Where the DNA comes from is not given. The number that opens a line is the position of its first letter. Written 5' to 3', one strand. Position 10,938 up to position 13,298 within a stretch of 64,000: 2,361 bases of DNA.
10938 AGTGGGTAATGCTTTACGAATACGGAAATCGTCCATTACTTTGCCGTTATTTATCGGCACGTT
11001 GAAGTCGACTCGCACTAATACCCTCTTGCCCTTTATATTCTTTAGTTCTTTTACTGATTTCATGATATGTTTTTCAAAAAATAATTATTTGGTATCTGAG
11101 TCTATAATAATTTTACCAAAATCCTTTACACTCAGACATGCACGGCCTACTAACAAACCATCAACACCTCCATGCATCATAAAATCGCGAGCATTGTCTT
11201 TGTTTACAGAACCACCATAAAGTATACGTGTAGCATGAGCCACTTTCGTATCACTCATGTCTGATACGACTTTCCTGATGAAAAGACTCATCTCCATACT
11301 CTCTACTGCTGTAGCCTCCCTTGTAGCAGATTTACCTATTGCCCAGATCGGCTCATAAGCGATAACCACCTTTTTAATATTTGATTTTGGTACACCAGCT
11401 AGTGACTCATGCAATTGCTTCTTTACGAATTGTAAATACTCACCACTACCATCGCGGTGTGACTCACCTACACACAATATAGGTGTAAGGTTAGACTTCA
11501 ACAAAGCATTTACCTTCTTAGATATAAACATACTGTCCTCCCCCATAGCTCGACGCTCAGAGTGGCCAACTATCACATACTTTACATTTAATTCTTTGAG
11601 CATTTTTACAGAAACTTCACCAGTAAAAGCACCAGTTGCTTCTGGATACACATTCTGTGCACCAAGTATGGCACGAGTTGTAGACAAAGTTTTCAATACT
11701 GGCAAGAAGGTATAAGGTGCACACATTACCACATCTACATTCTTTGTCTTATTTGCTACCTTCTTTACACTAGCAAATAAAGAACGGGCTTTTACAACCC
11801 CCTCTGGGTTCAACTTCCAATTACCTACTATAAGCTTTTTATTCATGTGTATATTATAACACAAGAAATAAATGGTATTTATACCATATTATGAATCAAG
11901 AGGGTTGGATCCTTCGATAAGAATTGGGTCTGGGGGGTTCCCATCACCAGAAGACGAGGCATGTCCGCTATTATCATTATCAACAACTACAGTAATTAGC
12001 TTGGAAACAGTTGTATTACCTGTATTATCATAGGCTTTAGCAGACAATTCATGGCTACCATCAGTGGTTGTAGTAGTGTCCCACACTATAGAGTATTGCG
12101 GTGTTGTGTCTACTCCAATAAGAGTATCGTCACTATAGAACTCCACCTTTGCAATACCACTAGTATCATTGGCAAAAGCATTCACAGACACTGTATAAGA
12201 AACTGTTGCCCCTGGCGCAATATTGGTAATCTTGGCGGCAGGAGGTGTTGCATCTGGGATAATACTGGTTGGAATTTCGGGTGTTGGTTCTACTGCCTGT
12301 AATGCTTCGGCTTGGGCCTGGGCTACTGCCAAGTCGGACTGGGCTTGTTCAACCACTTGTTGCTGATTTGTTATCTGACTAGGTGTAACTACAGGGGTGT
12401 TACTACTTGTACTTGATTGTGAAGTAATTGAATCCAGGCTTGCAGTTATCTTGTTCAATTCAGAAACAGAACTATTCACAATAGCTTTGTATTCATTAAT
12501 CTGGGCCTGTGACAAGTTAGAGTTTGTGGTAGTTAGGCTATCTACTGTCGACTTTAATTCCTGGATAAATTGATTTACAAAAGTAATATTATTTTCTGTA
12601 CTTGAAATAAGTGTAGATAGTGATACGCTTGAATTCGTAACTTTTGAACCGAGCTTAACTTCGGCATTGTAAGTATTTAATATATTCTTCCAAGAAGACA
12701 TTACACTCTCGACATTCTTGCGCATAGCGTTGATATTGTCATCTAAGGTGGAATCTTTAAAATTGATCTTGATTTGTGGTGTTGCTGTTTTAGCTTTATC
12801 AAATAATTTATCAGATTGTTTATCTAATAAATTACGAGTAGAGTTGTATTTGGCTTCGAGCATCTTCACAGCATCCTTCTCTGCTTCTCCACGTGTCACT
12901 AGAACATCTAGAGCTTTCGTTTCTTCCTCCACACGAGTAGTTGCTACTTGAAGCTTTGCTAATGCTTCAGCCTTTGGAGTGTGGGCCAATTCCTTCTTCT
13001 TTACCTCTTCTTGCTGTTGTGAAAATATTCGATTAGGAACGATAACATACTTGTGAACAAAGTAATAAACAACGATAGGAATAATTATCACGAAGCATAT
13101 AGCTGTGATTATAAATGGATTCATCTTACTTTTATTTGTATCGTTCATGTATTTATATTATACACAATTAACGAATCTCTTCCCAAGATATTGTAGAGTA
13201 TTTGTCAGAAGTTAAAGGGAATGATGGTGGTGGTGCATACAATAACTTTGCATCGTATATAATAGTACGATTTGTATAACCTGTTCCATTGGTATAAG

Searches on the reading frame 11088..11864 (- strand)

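Call 22: search_protein_families(library=pfam, proteins=[window:11088-11864:-], max_evalue=0.00001)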
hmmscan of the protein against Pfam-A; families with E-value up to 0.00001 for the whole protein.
window:11088-11864:- (259 aa): 1 family
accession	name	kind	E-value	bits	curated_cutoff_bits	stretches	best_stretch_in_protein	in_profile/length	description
PF00121.24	TIM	-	5.8e-76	255.7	20.1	1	10-253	1-242/245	Triosephosphate isomerase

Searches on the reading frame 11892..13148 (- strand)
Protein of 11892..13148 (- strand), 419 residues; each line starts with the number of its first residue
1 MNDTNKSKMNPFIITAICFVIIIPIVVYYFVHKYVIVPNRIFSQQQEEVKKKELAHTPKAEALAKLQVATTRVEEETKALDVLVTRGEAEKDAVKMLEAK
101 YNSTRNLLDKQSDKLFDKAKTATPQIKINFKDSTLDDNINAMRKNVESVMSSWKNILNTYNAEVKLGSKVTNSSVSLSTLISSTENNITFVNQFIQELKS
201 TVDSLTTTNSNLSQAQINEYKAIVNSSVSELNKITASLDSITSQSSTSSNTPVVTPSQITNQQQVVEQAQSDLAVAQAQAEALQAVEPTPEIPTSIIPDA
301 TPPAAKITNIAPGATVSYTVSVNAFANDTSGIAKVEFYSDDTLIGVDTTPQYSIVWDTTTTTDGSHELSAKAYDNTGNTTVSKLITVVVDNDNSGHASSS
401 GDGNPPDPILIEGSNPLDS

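Call 22: search_protein_families(library=pfam, proteins=[window:11892-13148:-], max_evalue=0.00001)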
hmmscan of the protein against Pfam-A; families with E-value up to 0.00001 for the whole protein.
window:11892-13148:- (419 aa): 1 family
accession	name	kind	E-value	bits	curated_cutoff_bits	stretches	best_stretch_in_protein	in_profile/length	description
PF17957.7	Big_7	-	1e-15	58.6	24.1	1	303-370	1-70/70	Bacterial Ig domain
